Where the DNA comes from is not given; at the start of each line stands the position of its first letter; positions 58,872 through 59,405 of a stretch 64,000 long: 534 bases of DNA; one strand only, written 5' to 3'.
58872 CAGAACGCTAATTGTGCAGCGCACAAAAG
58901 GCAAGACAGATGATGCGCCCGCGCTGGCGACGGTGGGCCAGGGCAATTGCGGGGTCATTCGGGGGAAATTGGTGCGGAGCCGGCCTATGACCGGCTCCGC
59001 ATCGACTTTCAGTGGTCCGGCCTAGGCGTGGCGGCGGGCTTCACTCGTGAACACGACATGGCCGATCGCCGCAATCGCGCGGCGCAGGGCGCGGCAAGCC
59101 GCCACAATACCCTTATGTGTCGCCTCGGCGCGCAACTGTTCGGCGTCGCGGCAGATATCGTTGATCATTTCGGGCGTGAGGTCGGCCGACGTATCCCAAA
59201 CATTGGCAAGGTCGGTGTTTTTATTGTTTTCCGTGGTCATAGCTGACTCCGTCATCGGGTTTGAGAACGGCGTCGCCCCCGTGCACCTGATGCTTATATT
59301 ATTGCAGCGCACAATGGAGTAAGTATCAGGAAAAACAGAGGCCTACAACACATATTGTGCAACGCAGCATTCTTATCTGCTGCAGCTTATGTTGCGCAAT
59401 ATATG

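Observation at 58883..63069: P450 / IPNS-like oxygenase / SCP-x thiolase / small-protein operon with recurring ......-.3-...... operator-like motifs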

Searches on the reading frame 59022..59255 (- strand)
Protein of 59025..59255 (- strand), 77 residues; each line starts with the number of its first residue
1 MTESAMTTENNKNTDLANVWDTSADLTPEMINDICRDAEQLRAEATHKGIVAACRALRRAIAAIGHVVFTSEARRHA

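Call 4: search_protein_families(library=pfam, proteins=[window:59022-59240:-], max_evalue=0.01)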
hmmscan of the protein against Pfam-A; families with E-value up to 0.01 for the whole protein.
window:59022-59240:- (72 aa): 0 families

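Call 6: find_homologous_proteins(query=window:59025-59255:-, max_evalue=0.01)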
Query seq(77 aa) (77 aa): 6 proteins with E <= 0.01 among 12 candidates.
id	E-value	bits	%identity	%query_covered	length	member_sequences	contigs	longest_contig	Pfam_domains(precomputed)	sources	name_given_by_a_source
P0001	3.7e-39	149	99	94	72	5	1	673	-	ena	-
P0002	1.2e-34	135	90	94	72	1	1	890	-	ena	-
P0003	7.3e-31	123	81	94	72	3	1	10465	-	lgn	-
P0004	8.1e-31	123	88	87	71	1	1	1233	-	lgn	-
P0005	1.3e-19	87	65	94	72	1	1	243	-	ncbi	-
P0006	7.8e-18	82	61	94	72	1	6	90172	-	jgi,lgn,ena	-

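Call 9: find_encoding_contigs(protein=P0006, flank=10000, max_places=6)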
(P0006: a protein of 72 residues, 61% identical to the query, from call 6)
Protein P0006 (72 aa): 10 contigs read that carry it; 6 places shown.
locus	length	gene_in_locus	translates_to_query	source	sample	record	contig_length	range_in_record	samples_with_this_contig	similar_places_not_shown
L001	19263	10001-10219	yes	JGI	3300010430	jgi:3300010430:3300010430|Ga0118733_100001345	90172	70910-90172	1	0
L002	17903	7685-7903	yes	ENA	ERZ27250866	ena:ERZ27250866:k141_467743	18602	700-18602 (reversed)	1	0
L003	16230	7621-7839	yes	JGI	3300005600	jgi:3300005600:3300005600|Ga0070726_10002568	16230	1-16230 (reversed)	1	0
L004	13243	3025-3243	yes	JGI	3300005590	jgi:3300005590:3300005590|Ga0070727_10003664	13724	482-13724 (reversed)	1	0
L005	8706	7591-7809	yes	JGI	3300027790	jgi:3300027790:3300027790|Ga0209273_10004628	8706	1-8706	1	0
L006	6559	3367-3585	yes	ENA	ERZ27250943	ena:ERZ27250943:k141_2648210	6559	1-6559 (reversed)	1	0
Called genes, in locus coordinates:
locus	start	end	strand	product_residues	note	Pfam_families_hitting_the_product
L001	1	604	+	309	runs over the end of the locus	PF02951:GSH-S_N, PF02955:GSH-S_ATP, PF08443:RimK, PF14398:ATPgrasp_YheCD (weak)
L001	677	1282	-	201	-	PF00903:Glyoxalase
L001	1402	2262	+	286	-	PF04909:Amidohydro_2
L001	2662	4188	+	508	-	PF13541:ChlI, PF00158:Sigma54_activat (faint), PF00493:MCM (weak), PF01078:Mg_chelatase, PF07728:AAA_5, PF13335:Mg_chelatase_C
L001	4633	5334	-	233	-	PF01988:VIT1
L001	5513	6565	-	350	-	PF24827:AstE_AspA_cat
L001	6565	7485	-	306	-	PF18030:Rimk_N, PF14397:ATPgrasp_ST (faint), PF02655:ATP-grasp_3 (weak), PF02955:GSH-S_ATP, PF08443:RimK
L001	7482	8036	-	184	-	PF05618:RimB-like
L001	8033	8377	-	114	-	-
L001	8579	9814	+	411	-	PF00108:Thiolase_N, PF08545:ACP_syn_III (faint), PF02803:Thiolase_C, PF22691:Thiolase_C_1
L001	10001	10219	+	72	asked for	-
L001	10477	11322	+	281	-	PF02548:Pantoate_transf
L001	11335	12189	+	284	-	PF02569:Pantoate_ligase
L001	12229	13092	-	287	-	PF02668:TauD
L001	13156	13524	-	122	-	PF11969:DcpS_C, PF01230:HIT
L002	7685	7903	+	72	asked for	-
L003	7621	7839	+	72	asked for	-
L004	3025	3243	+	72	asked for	-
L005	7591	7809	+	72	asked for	-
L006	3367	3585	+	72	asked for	-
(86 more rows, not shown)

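Call 10: find_encoding_contigs(protein=P0003, flank=10000, max_places=4)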
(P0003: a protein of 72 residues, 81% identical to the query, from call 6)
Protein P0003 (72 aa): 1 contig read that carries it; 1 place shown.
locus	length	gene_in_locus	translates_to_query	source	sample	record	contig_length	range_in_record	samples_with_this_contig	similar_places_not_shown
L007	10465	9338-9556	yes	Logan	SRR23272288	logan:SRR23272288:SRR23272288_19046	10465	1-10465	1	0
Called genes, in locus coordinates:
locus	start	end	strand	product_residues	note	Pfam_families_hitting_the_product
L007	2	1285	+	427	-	?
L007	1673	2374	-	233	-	PF01988:VIT1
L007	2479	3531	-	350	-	PF24827:AstE_AspA_cat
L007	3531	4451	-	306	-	PF18030:Rimk_N, PF14397:ATPgrasp_ST (faint), PF02655:ATP-grasp_3 (weak), PF02955:GSH-S_ATP, PF08443:RimK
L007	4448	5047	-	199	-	PF05618:RimB-like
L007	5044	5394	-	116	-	-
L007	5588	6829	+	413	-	PF00067:p450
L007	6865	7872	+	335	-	PF14226:DIOX_N, PF03171:2OG-FeII_Oxy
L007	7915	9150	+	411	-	PF00108:Thiolase_N, PF00109:ketoacyl-synt (weak), PF02803:Thiolase_C, PF22691:Thiolase_C_1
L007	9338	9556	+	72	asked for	-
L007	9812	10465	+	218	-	?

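Call 15: find_related_loci(query=A3, collection=genome_contigs, flank=10000)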
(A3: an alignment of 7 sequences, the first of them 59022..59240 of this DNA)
Query A3 (72 aa) in genome_contigs; peptide patterns used: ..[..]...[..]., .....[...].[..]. (x = any residue, [..] = any of these).
69 stretches matched a pattern, but none encodes a relative of the query by tblastn (E <= 1e-3).
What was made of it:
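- Tried and rejected: Scanning genome_contigs with the small-protein alignment found nothing (call 15).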

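Call 16: find_related_loci(query=A3, collection=metagenome_contigs, flank=6000)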
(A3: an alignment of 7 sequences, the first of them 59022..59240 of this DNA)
Query A3 (72 aa) in metagenome_contigs; peptide patterns used: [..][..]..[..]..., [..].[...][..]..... (x = any residue, [..] = any of these).
598 stretches matched a pattern (row limit reached: there are more); 1 encode a relative of the query (tblastn E <= 1e-3); 1 distinct loci.
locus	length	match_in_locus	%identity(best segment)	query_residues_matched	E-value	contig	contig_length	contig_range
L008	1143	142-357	57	1-72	7e-24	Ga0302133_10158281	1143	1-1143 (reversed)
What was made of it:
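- Tried and rejected: The metagenome scan gave one locus (call 16).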

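Call 18: find_encoding_contigs(protein=P0005, flank=10000, max_places=4)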
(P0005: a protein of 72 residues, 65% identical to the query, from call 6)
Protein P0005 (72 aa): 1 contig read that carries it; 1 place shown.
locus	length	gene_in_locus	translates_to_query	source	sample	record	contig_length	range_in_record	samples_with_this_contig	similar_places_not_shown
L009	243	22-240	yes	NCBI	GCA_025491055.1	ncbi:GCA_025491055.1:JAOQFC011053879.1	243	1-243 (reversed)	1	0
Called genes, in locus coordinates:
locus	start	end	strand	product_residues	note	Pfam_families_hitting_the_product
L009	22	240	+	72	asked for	-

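Call 19: find_encoding_contigs(protein=window:59022-59240:-, flank=10000, max_places=4)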
Protein window:59022-59240:- (72 aa): 24 contigs read that carry it; 4 places shown.
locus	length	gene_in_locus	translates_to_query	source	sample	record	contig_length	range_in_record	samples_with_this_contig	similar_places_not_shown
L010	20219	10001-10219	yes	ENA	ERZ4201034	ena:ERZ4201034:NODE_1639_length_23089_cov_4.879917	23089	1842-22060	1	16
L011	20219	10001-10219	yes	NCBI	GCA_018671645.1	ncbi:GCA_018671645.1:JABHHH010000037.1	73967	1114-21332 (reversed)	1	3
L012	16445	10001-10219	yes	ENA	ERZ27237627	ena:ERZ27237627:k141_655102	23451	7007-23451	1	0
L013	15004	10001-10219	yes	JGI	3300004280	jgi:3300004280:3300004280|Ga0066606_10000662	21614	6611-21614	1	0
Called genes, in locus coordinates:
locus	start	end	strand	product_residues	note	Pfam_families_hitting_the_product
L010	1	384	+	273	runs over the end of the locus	PF13369:Transglut_core2, PF13371:TPR_9 (weak)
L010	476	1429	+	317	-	PF02951:GSH-S_N, PF02955:GSH-S_ATP, PF08443:RimK, PF14398:ATPgrasp_YheCD (weak)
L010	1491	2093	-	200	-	PF00903:Glyoxalase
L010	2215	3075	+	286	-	PF04909:Amidohydro_2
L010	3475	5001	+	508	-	PF13541:ChlI, PF00158:Sigma54_activat (faint), PF01078:Mg_chelatase, PF00493:MCM (weak), PF07728:AAA_5, PF13335:Mg_chelatase_C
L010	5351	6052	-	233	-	PF01988:VIT1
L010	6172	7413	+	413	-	PF00067:p450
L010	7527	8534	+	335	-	PF14226:DIOX_N, PF03171:2OG-FeII_Oxy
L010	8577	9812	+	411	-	PF00108:Thiolase_N, PF02803:Thiolase_C (weak), PF22691:Thiolase_C_1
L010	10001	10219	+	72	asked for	-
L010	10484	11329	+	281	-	PF02548:Pantoate_transf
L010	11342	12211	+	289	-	PF02569:Pantoate_ligase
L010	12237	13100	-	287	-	PF02668:TauD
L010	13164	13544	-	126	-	PF11969:DcpS_C, PF01230:HIT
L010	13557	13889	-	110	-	PF01503:PRA-PH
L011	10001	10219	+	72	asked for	-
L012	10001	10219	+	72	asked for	-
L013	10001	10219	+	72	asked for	-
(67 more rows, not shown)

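Call 42: find_homologous_proteins(query=A5, max_evalue=0.01)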
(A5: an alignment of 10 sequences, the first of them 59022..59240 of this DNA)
Query A5 (10 sequences) (72 aa, profile of the alignment): 26 proteins with E <= 0.01 among 546 candidates.
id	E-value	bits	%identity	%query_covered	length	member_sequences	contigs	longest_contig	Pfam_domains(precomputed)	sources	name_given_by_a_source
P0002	4.4e-34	134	90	100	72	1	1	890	-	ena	-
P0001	2.2e-33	132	99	100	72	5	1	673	-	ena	-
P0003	3.8e-33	131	81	100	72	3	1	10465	-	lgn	-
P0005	6.5e-32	127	65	100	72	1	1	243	-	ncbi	-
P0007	8.4e-32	127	58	100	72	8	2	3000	-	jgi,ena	jgi:hypothetical protein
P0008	4.2e-31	125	53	100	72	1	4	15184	-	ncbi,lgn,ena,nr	ncbi:MAG: hypothetical protein O3B37_10420 [Proteobacteria bacterium]|nr:hypothetical protein [Pseud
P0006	6.0e-31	124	61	100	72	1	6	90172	-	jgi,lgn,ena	-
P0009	5.4e-29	118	56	100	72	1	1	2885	-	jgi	jgi:hypothetical protein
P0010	2.4e-28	116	54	100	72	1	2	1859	-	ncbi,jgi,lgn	jgi:hypothetical protein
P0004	2.5e-24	103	89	86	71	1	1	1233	-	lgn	-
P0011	1.6e-23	100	53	100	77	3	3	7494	-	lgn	-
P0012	3.1e-22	96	56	100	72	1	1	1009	-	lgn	-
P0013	1.7e-20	91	-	-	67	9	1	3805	-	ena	-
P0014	4.5e-20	89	-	-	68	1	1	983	-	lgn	-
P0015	1.9e-19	87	51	100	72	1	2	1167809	-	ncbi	ncbi:MAG: hypothetical protein ABJ215_07740 [Alphaproteobacteria bacterium]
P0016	7.7e-18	82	46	51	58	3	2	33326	-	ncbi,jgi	jgi:hypothetical protein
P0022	3.2e-15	74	30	97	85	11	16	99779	-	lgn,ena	-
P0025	8.3e-14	69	35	76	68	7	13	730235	-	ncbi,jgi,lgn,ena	jgi:hypothetical protein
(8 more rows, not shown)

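Call 43: find_encoding_contigs(protein=P0015, flank=8000, max_places=2)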
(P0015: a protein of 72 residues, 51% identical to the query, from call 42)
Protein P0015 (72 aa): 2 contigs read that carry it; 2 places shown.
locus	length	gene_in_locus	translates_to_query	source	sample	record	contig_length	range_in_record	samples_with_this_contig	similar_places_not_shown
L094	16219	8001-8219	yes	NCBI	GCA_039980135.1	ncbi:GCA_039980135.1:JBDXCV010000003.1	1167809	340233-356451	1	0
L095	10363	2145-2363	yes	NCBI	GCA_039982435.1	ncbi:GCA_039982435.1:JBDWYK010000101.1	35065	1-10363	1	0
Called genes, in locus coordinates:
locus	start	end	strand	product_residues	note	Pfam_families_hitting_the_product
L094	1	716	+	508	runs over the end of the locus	PF13541:ChlI, PF00158:Sigma54_activat (faint), PF01078:Mg_chelatase, PF00493:MCM (weak), PF07728:AAA_5, PF13335:Mg_chelatase_C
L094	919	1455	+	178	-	PF07883:Cupin_2 (weak)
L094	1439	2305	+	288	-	PF00135:COesterase (weak), PF20434:BD-FAE, PF07859:Abhydrolase_3, PF00326:Peptidase_S9 (weak)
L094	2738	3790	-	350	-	PF24827:AstE_AspA_cat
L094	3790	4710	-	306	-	PF18030:Rimk_N, PF14397:ATPgrasp_ST (faint), PF02655:ATP-grasp_3, PF02955:GSH-S_ATP, PF08443:RimK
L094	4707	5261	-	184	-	PF05618:RimB-like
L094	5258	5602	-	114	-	-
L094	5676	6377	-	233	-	PF01988:VIT1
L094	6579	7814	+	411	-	PF00108:Thiolase_N, PF00109:ketoacyl-synt (faint), PF02803:Thiolase_C, PF22691:Thiolase_C_1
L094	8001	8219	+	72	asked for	-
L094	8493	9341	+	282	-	PF02548:Pantoate_transf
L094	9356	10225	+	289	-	PF02569:Pantoate_ligase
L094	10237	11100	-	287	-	PF02668:TauD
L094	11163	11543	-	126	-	PF11969:DcpS_C, PF01230:HIT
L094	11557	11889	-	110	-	PF01503:PRA-PH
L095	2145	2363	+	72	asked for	-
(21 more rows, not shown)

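Call 44: find_encoding_contigs(protein=P0025, flank=8000, max_places=3)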
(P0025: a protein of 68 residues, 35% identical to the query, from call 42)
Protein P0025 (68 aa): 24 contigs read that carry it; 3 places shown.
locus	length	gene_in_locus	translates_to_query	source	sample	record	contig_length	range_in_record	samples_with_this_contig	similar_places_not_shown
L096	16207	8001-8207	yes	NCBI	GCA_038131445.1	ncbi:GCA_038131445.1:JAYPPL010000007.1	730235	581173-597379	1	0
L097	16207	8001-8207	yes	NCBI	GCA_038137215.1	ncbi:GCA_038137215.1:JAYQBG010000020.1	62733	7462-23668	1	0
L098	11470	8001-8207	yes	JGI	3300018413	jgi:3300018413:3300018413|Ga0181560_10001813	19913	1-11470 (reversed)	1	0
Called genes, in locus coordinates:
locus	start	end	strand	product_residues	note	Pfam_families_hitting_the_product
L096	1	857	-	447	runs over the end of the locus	PF04348:LppC, PF13458:Peripla_BP_6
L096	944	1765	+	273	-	PF00590:TP_methylase, PF23016:RsmI_C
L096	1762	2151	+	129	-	PF02021:UPF0102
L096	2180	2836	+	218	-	PF04972:BON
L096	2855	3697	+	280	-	PF13369:Transglut_core2, PF13371:TPR_9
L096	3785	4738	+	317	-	PF02951:GSH-S_N, PF02955:GSH-S_ATP, PF08443:RimK, PF14398:ATPgrasp_YheCD (weak)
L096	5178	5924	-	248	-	PF09955:DUF2189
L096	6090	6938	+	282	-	PF01177:Asp_Glu_race (faint), PF02548:Pantoate_transf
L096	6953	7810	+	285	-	PF02569:Pantoate_ligase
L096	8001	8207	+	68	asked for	-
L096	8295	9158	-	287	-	PF02668:TauD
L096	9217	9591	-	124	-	PF11969:DcpS_C, PF01230:HIT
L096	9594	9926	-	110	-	PF01503:PRA-PH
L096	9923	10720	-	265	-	PF00977:His_biosynth, PF02581:TMP-TENI (faint), PF03060:NMO (faint)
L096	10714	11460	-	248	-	PF00977:His_biosynth, PF01207:Dus (faint)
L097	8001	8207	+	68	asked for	-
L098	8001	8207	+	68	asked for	-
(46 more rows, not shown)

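Call 45: find_encoding_contigs(protein=P0022, flank=8000, max_places=3)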
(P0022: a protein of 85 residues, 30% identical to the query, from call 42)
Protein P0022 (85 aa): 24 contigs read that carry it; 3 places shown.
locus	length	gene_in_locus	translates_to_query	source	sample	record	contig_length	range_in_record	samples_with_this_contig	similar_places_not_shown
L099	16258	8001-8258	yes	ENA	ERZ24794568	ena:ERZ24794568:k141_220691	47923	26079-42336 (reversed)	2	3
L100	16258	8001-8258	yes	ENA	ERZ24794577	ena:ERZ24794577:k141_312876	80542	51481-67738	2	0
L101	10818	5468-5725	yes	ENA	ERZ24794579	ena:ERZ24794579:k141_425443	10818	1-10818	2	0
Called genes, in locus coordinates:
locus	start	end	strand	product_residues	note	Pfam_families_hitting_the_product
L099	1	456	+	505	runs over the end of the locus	PF13541:ChlI, PF01078:Mg_chelatase, PF00158:Sigma54_activat (faint), PF00493:MCM (weak), PF07728:AAA_5, PF13335:Mg_chelatase_C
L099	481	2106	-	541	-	PF00732:GMC_oxred_N, PF00890:FAD_binding_2 (faint), PF05199:GMC_oxred_C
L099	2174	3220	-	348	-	PF24827:AstE_AspA_cat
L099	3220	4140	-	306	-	PF18030:Rimk_N, PF14397:ATPgrasp_ST (faint), PF02655:ATP-grasp_3, PF02955:GSH-S_ATP, PF08443:RimK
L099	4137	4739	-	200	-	PF05618:RimB-like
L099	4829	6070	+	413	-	PF00108:Thiolase_N, PF02803:Thiolase_C, PF22691:Thiolase_C_1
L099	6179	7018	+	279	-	PF02548:Pantoate_transf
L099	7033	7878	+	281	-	PF02569:Pantoate_ligase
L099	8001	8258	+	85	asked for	-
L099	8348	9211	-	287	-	PF02668:TauD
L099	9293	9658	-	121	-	PF11969:DcpS_C, PF01230:HIT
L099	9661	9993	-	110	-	PF01503:PRA-PH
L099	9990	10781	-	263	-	PF00977:His_biosynth, PF03060:NMO (faint)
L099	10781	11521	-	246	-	PF00977:His_biosynth, PF01207:Dus (faint)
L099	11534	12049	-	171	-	PF00583:Acetyltransf_1, PF13673:Acetyltransf_10 (weak)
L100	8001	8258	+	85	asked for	-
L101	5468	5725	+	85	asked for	-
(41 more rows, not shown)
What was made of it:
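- The targets are panBC and a gene that always neighbours panBC (calls 9, 43-45).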

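Call 52: search_protein_families(library=pfam, alignment_id=A6, max_evalue=1)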
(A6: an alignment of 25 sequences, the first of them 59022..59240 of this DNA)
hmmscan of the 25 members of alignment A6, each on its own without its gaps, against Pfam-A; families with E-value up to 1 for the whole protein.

A. member 1, window:59022-59240:- (72 aa): 2 families
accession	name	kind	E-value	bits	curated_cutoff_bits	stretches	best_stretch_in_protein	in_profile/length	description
PF18733.6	HEPN_LA2681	-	0.077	12.8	27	1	3-46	113-156/204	LA2681-like HEPN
PF23493.1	CysS_C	-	0.12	12.9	23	1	37-63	15-41/51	Cysteinyl-tRNA ligase anticodon binding domain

B. families by the number of members that match (of 25 scanned): 9 families
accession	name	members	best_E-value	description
PF01329.24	Pterin_4a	2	0.11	Pterin 4 alpha carbinolamine dehydratase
PF19887.4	DUF6360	1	0.05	Family of unknown function (DUF6360)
PF18733.6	HEPN_LA2681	1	0.077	LA2681-like HEPN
PF14117.11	DUF4287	1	0.083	Domain of unknown function (DUF4287)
PF23493.1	CysS_C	1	0.12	Cysteinyl-tRNA ligase anticodon binding domain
PF20155.4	TMP_3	1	0.12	Tape measure protein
PF17810.6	Arg_decarb_HB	1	0.15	Arginine decarboxylase helical bundle domain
PF20504.3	IntS14_C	1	0.19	Integrator complex subunit 14, alpha-helical domain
PF03999.17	MAP65_ASE1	1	0.23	Microtubule associated protein (MAP65/ASE1 family)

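Call 53: search_protein_families(library=ncbifam, proteins=[window:59022-59240:-, P0025, P0016], max_evalue=0.01)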
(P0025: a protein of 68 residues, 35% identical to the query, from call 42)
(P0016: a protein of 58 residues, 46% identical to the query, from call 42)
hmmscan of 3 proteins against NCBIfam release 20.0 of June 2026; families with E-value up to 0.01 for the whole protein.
window:59022-59240:- (72 aa): 2 families
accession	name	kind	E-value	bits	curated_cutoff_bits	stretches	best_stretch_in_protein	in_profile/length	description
NF046098.1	RSP_7527_fam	equivalog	6.4e-06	25.9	26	1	27-64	6-40/48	RSP_7527 family protein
NF058526.1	Thoeris_type3_ThcB4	equivalog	0.0009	18.2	220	1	8-70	236-296/375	Thoeris type III anti-phage system protein ThcB4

P0025 (68 aa): 1 family
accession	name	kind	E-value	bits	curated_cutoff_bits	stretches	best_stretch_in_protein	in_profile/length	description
NF046098.1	RSP_7527_fam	equivalog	0.0094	15.7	26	0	23-59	2-38/48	RSP_7527 family protein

P0016 (58 aa): 1 family
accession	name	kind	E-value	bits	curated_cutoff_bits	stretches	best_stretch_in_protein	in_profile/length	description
NF046098.1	RSP_7527_fam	equivalog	8.7e-12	44.6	26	1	12-48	1-37/48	RSP_7527 family protein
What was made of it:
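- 59022..59240 (-): 72-aa small protein gene, RSP_7527-like, predicted to be one long amphipathic helix. NCBIfam NF046098: 25.9 bits against cut-off 26, and 44.6 bits for homologue P0016 (call 53).
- On RSP_7527 family (NCBIfam NF046098): P0025 scores 15.7 bits (calls 42, 53).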

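Call 55: predict_structure(alignment_id=A6)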
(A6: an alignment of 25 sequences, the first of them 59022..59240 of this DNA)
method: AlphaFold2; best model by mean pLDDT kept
length: 72 residues; sequences in the alignment: 25
mean_pLDDT: 75.9   pTM: 0.41
mean pLDDT of the five models: 75.9, 68.8, 62.3, 61.9, 57.3
residues with pLDDT >= 90: 20; 70-90: 24; 50-70: 27; < 50: 1
segments of 3 or more residues with pLDDT < 50: none
pLDDT, mean of each block of 10 residues (from residue 1): 52 56 83 90 92 90 71 63
secondary structure, 60 per line:
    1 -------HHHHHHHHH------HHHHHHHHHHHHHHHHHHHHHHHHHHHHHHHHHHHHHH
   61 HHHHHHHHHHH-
elements in order: H8-16 H23-71
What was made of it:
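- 59022..59240 (-): AlphaFold2: helix 23-71, pLDDT 76 (call 55).
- Tried and rejected: I did not run a fold search on the small protein, because the model is a single helix and matches would mean nothing (call 55).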
